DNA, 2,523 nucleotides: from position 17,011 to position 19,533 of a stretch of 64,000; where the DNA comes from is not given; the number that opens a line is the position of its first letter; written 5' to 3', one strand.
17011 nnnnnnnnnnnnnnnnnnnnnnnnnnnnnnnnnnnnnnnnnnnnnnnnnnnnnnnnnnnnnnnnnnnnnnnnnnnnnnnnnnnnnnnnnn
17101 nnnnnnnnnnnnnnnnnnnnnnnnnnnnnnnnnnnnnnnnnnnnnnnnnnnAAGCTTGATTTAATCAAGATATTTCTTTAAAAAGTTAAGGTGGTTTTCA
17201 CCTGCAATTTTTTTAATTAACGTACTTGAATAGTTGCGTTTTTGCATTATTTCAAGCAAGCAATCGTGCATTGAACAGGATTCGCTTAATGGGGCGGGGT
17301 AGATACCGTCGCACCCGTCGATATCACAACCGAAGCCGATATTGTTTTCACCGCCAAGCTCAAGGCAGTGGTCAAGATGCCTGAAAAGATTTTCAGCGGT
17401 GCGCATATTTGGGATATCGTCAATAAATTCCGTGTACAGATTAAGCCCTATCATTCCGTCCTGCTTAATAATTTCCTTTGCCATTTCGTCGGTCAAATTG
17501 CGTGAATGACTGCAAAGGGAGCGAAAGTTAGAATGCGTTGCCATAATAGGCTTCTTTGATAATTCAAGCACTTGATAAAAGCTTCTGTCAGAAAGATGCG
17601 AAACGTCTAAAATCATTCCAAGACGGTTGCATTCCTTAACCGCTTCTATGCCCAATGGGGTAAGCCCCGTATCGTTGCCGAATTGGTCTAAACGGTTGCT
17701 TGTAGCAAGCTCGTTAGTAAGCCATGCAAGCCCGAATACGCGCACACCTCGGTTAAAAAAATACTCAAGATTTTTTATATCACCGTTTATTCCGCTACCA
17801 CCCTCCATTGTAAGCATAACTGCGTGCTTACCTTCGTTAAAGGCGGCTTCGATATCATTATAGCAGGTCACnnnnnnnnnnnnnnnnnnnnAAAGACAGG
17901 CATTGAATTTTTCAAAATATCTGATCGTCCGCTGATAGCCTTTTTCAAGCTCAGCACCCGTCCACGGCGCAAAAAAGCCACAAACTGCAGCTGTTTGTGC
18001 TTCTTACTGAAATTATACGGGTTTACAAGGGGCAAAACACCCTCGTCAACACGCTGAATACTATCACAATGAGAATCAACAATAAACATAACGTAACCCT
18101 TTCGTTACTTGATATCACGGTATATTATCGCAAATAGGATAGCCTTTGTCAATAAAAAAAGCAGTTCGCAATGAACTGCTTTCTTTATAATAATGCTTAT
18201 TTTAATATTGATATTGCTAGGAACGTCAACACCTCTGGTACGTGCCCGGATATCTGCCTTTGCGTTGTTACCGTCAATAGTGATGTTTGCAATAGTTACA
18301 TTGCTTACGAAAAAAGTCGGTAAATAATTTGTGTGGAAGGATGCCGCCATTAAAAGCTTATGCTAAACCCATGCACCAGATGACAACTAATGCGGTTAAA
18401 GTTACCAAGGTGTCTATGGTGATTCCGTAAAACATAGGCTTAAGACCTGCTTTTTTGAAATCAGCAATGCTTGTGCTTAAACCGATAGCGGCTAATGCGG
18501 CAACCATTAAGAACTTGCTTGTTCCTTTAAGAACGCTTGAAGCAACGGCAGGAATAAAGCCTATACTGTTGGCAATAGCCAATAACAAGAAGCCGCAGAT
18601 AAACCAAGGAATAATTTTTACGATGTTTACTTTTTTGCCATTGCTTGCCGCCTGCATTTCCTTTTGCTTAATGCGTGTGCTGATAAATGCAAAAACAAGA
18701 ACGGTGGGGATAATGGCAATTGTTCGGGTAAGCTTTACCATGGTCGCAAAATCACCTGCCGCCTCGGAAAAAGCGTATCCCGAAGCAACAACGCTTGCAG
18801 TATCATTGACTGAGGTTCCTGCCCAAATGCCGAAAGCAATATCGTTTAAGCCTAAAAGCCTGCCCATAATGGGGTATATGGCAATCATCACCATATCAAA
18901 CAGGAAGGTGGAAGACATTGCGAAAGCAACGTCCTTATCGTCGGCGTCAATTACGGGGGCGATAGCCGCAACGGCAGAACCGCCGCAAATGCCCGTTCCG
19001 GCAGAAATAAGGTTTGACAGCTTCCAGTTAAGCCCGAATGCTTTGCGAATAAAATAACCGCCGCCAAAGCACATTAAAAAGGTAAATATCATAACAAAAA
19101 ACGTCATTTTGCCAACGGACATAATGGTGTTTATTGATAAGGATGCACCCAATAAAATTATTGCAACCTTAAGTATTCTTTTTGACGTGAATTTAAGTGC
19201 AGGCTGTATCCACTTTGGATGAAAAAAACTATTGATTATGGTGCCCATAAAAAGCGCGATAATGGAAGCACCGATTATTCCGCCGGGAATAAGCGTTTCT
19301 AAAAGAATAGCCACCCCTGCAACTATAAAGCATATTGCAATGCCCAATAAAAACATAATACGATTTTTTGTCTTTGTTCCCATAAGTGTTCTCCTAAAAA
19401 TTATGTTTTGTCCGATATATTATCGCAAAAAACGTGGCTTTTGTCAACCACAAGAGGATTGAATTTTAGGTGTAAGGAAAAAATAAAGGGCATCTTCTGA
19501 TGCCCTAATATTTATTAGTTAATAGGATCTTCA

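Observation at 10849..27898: All three premature stops in otherwise intact genes are amber (TAG): recent nonsense pseudogenes or amber read-through/suppression?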

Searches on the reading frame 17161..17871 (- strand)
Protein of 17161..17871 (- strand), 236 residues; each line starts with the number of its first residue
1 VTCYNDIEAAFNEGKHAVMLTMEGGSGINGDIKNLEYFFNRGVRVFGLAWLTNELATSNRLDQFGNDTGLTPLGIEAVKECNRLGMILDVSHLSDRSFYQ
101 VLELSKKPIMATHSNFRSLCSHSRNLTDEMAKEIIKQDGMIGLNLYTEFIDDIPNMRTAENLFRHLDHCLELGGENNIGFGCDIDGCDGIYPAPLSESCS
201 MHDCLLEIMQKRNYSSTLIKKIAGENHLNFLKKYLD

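Call 10: search_protein_families(library=pfam, proteins=[window:17161-17871:-])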
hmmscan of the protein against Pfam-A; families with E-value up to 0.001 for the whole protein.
window:17161-17871:- (236 aa): 1 family
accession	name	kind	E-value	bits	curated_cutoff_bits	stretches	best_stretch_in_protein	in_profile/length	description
PF01244.27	Peptidase_M19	-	1.4e-67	228.6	26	1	3-232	92-318/319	Membrane dipeptidase (Peptidase family M19)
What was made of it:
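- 17161..18089 (-): M19 dipeptidase pseudogene with a 1-nt deletion in a T run (T7 to T6, 17971-17976). The ORF 17161..17871 matches only profile positions 92-318 of 319 (call 10).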

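Call 51: search_protein_families(library=pfam, proteins=[L087:6073-7392:+, L087:1668-3485:+], max_evalue=0.01)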
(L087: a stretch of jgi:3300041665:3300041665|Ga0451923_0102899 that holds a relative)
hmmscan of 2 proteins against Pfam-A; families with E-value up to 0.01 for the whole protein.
L087:6073-7392:+ (440 aa): 2 families
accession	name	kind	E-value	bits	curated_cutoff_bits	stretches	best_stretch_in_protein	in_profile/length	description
PF00331.26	Glyco_hydro_10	-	1.3e-30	107.1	22.1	1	61-347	12-282/311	Glycosyl hydrolase family 10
PF13620.12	CarboxypepD_reg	-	4.9e-05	24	32.3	0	37-57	5-25/82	Carboxypeptidase regulatory-like domain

L087:1668-3485:+ (606 aa): 1 family
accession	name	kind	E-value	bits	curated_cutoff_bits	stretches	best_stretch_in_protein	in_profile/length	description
PF13472.12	Lipase_GDSL_2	-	3.9e-07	31.2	32.9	1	37-136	51-177/178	GDSL-like Lipase/Acylhydrolase family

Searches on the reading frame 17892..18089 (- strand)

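Call 51: search_protein_families(library=pfam, proteins=[L087:6073-7392:+, L087:1668-3485:+], max_evalue=0.01)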
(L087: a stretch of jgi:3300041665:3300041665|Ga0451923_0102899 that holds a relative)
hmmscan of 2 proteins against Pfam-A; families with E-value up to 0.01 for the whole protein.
L087:6073-7392:+ (440 aa): 2 families
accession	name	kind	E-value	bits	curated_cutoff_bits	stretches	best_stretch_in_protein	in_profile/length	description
PF00331.26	Glyco_hydro_10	-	1.3e-30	107.1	22.1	1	61-347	12-282/311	Glycosyl hydrolase family 10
PF13620.12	CarboxypepD_reg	-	4.9e-05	24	32.3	0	37-57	5-25/82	Carboxypeptidase regulatory-like domain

L087:1668-3485:+ (606 aa): 1 family
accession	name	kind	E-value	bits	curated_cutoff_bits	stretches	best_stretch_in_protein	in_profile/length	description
PF13472.12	Lipase_GDSL_2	-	3.9e-07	31.2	32.9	1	37-136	51-177/178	GDSL-like Lipase/Acylhydrolase family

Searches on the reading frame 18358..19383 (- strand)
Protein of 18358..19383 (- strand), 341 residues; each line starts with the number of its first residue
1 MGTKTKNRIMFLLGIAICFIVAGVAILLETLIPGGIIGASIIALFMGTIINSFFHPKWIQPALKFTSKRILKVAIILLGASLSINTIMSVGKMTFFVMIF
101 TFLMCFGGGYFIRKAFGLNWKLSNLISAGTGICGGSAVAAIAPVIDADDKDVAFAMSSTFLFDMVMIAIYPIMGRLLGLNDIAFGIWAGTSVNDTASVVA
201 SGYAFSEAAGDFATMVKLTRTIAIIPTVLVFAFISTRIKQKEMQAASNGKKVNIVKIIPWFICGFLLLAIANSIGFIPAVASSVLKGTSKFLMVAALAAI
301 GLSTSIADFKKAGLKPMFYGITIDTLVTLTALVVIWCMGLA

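Call 10: search_protein_families(library=pfam, proteins=[window:18358-19383:-])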
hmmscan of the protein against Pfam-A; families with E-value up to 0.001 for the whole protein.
window:18358-19383:- (341 aa): 1 family
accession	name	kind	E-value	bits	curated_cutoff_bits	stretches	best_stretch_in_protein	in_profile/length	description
PF03601.19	Cons_hypoth698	-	4.9e-69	233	24.5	1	14-319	2-303/304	Conserved hypothetical protein 698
